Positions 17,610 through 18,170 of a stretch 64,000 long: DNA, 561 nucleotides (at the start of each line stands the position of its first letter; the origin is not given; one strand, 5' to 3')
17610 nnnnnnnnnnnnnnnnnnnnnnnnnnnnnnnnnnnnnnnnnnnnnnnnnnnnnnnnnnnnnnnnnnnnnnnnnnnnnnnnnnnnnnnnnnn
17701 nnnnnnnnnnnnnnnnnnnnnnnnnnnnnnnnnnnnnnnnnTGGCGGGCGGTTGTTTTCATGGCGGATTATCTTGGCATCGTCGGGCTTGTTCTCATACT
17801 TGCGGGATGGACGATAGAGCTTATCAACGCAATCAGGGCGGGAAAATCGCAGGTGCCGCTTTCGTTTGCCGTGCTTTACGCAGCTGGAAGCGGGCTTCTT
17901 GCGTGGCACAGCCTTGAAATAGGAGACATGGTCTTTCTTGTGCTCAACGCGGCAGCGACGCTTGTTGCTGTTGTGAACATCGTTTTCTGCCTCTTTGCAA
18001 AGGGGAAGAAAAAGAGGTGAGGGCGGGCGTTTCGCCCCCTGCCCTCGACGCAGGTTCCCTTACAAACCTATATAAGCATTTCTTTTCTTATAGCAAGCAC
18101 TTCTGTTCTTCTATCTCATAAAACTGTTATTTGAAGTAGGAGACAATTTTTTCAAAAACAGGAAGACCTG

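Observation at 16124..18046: Divergent pair of KaiC-like ATPases (one catalytically degenerate) plus a small membrane protein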

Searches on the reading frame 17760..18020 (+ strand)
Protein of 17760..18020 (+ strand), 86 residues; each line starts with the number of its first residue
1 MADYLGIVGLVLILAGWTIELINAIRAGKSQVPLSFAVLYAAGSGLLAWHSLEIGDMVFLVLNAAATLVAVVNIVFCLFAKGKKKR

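Call 3: search_protein_families(library=pfam, proteins=[window:17760-18020:+], max_evalue=0.01)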
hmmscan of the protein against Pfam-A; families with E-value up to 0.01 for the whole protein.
window:17760-18020:+ (86 aa): 1 family
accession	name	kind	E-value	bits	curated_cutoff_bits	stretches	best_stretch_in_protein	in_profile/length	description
PF07578.16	LAB_N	-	3.3e-06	27.6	26.7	1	5-74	1-70/71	Lipid A Biosynthesis N-terminal domain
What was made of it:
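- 17760..18020 (+): Gene C: 86-aa membrane protein, LAB_N-like with about 3 TM segments. It is a facultative neighbour and not a core part. LAB_N gives 27.6 bits against a cutoff of 26.7 (call 3).
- Checked: C = 17760-18020, 86 aa, is a real ORF with a marginal Pfam LAB_N hit (27.6 bits against a cutoff of 26.7, call 3).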

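Call 4: search_protein_families(library=ncbifam, proteins=[window:17760-18020:+], max_evalue=0.01)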
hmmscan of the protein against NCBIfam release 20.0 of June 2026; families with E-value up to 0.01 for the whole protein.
window:17760-18020:+ (86 aa): 1 family
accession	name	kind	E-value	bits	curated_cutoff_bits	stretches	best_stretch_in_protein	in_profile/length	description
NF010826.0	PRK14230.1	equivalog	0.00068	19.8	126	1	6-58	66-118/119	camphor resistance protein CrcB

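Call 35: search_protein_families(library=phrogs, proteins=[window:17760-18020:+], max_evalue=0.01)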
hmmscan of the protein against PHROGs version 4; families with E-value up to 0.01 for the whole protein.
window:17760-18020:+ (86 aa): 0 families

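Call 37: search_protein_families(library=padloc, proteins=[window:17760-18020:+], max_evalue=0.01)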
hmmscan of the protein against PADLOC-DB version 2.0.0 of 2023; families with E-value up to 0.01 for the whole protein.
window:17760-18020:+ (86 aa): 0 families

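Call 83: search_protein_families(library=ncbifam, proteins=[window:17760-18020:+], max_evalue=0.001)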
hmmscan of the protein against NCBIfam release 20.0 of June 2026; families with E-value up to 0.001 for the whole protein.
window:17760-18020:+ (86 aa): 1 family
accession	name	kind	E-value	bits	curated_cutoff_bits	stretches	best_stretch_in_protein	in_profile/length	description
NF010826.0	PRK14230.1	equivalog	0.00068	19.8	126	1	6-58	66-118/119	camphor resistance protein CrcB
